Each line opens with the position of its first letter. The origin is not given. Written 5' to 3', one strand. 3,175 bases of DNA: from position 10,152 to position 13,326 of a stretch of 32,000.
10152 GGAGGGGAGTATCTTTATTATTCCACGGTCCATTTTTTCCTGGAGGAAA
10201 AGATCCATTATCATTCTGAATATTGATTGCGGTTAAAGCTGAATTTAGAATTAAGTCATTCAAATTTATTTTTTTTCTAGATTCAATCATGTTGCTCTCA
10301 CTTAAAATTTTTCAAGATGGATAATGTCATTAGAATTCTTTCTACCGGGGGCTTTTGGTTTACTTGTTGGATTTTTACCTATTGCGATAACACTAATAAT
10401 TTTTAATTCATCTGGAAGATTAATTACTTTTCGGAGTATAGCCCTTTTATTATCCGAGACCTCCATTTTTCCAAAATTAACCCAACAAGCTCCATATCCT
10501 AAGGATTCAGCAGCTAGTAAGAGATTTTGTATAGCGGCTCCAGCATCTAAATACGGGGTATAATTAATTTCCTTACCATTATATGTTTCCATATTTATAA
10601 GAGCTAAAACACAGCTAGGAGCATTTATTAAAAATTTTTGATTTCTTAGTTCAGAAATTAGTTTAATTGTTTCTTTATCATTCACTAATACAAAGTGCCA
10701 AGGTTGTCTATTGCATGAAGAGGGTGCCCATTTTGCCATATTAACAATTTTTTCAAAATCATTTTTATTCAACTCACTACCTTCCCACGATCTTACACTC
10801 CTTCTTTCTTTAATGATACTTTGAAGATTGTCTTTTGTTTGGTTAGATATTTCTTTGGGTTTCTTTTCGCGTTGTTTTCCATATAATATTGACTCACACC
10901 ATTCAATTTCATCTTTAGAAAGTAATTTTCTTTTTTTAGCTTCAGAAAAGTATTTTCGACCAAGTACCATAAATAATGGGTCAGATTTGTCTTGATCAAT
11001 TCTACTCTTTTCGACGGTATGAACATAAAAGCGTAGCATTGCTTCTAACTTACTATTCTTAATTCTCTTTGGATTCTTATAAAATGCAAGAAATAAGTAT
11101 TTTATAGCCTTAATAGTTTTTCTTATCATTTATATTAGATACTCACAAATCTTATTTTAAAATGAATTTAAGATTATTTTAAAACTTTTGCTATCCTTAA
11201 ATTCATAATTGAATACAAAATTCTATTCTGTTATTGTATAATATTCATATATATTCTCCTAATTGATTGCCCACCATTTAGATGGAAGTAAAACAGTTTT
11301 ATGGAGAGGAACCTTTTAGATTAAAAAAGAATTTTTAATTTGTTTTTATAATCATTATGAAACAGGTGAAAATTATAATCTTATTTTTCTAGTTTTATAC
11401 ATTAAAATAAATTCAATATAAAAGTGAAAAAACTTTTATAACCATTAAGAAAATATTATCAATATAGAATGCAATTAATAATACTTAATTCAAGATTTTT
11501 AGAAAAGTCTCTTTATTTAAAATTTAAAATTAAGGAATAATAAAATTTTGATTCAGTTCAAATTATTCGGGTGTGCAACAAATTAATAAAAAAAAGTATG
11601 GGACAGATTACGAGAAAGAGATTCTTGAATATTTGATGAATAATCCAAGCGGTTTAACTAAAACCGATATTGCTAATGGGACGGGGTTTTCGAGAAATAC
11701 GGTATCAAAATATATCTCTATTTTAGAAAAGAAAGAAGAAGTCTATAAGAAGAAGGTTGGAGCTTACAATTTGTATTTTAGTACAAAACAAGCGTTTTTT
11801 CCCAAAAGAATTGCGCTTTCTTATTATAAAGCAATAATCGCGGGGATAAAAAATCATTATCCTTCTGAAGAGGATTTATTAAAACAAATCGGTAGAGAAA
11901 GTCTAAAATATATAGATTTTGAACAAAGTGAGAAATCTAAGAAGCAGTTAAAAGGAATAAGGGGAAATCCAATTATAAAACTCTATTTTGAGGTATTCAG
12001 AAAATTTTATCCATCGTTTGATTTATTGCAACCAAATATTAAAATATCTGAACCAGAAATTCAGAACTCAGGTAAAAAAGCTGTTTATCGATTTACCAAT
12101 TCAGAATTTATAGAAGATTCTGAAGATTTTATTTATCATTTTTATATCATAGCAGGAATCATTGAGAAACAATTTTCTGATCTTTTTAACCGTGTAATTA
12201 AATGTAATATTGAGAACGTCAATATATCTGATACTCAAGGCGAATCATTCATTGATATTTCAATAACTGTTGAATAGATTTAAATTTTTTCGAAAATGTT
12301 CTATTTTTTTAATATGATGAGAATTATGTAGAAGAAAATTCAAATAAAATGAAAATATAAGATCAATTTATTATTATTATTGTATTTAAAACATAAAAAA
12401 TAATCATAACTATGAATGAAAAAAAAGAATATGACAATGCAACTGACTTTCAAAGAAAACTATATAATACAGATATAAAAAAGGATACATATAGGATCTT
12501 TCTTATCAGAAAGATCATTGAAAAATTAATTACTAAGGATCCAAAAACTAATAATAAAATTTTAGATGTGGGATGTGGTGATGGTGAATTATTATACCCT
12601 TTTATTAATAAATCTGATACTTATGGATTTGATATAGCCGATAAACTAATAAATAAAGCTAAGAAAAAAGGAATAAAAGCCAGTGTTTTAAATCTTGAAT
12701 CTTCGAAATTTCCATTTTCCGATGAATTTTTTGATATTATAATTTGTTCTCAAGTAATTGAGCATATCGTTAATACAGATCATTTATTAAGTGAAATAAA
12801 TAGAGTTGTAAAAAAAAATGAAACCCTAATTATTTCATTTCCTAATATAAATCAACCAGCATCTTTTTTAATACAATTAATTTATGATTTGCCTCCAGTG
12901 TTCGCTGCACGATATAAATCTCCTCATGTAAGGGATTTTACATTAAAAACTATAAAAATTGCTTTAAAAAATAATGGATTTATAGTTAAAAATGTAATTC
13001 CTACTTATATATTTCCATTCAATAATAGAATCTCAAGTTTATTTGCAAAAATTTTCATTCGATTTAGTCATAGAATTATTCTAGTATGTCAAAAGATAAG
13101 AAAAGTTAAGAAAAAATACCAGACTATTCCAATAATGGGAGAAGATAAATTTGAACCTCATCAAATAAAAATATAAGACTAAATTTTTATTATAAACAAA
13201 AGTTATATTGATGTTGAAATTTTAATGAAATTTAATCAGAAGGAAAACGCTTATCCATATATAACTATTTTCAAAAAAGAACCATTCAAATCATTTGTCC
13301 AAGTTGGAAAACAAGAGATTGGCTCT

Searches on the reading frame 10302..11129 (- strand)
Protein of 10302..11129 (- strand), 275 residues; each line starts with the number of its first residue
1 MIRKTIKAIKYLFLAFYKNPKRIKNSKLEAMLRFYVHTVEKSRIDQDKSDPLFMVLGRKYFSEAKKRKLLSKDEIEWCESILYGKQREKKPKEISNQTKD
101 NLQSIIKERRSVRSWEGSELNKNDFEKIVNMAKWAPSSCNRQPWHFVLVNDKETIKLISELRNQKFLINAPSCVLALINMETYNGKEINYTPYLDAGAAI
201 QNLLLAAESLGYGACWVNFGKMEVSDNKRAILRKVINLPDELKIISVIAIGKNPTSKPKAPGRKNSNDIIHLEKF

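Call 5: search_protein_families(library=pfam, proteins=[window:10302-11129:-], max_evalue=0.1)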
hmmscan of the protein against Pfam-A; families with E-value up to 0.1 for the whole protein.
window:10302-11129:- (275 aa): 2 families
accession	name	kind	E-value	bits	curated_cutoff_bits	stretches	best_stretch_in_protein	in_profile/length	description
PF00881.29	Nitroreductase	-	1.4e-29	103.9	23.5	2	159-252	79-167/167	Nitroreductase family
PF14512.11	TM1586_NiRdase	-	8.7e-13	48.8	27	2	122-155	157-191/215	Putative TM nitroreductase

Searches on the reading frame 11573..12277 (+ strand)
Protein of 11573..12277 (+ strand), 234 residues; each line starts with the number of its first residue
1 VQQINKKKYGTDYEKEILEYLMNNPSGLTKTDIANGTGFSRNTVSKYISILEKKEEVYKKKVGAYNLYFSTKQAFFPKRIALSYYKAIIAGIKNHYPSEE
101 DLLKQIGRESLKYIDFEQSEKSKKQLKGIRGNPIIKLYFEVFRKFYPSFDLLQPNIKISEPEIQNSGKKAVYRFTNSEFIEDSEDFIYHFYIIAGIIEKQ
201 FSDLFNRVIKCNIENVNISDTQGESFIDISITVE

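Call 5: search_protein_families(library=pfam, proteins=[window:11573-12277:+], max_evalue=0.1)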
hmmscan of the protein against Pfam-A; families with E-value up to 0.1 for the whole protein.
window:11573-12277:+ (234 aa): 18 families
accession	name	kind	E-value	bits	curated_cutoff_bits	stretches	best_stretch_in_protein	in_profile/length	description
PF13412.12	HTH_24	-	2.3e-07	30.7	21.9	1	12-54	3-44/48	Winged helix-turn-helix DNA-binding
PF08279.18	HTH_11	-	1.4e-05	25.3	25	1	15-55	3-43/55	HTH domain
PF09339.16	HTH_IclR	-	6.5e-05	23.1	22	1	16-52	7-43/52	IclR helix-turn-helix domain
PF12802.13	MarR_2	-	8.2e-05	23.1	27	1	16-60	9-53/61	MarR family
PF24034.1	DUF7343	-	0.00014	22.1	27.6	1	14-67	5-58/62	Domain of unknown function (DUF7343)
PF01978.25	TrmB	-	0.00041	20.6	25.6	1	11-68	7-62/68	Sugar-specific transcriptional regulator TrmB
PF04703.18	FaeA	-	0.0025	18.5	20.7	1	15-62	3-50/62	FaeA-like protein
PF13730.12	HTH_36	-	0.0057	16.9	25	0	30-54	28-52/55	Helix-turn-helix domain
PF01022.26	HTH_5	-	0.014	15.7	22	1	16-53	6-41/47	Bacterial regulatory protein, arsR family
PF00196.25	GerE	-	0.015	15.3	23.5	1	12-54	5-44/57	Bacterial regulatory proteins, luxR family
PF13545.12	HTH_Crp_2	-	0.016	15.6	27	1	28-54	23-49/70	Crp-like helix-turn-helix domain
PF14947.12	HTH_45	-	0.017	15.6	25.5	1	16-66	10-57/77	Winged helix-turn-helix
PF05732.17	RepL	-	0.018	15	20.3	1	23-67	71-115/164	Firmicute plasmid replication protein (RepL)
PF03965.22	Penicillinase_R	-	0.022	15.5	22.6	1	11-71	2-65/115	Penicillinase repressor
PF17762.8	HTH_ParB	-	0.029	15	22.6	1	26-59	19-52/102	ParB HTH domain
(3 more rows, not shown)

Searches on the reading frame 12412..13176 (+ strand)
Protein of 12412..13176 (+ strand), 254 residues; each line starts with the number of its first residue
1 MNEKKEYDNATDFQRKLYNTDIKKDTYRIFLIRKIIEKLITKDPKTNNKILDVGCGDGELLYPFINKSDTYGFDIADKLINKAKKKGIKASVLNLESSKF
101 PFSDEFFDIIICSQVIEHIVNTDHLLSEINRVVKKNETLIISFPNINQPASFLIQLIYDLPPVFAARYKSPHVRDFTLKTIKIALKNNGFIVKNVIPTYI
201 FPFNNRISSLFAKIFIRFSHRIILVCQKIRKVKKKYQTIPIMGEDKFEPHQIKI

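Call 5: search_protein_families(library=pfam, proteins=[window:12412-13176:+], max_evalue=0.1)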
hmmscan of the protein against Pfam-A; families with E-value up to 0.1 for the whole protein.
window:12412-13176:+ (254 aa): 16 families
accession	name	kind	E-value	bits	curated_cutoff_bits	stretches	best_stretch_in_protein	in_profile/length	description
PF13489.12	Methyltransf_23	-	3.6e-17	63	27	1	31-190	8-159/164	Methyltransferase domain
PF08241.18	Methyltransf_11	-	7.4e-17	62.2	21.2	1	51-141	1-95/95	Methyltransferase domain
PF13847.12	Methyltransf_31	-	3.7e-16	59.6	27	1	45-145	2-113/145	Methyltransferase domain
PF13649.12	Methyltransf_25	-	1.4e-14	54.9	27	1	50-135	1-95/97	Methyltransferase domain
PF07021.18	MetW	-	1.4e-14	54.6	21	1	45-146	12-112/193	Methionine biosynthesis protein MetW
PF08242.18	Methyltransf_12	-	2.1e-11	44.8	30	1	51-136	1-95/98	Methyltransferase domain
PF03141.22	Methyltransf_29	-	1.6e-08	34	23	1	41-148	110-224/506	Putative S-adenosyl-L-methionine-dependent methyltransferase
PF01209.24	Ubie_methyltran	-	7e-07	29.3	20.1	1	42-140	43-150/233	ubiE/COQ5 methyltransferase family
PF05219.18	DREV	-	1.6e-06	27.9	26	1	36-142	84-187/265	DREV methyltransferase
PF05148.21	Methyltransf_8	-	2.5e-06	28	27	1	6-141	36-156/219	Hypothetical methyltransferase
PF06325.19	PrmA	-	0.011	15.6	22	1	44-142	159-259/296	Ribosomal protein L11 methyltransferase (PrmA)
PF05401.17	NodS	-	0.015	15.6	24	1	42-140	39-143/201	Nodulation protein S (NodS)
PF13679.12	Methyltransf_32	-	0.016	15.6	27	1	33-89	10-75/143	Methyltransferase domain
PF07757.19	AdoMet_MTase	-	0.034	14.8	27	1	21-78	34-94/115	Predicted AdoMet-dependent methyltransferase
PF23525.1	Methyltransf_36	-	0.035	13.7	27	1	33-62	25-56/268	AprA MT2-like domain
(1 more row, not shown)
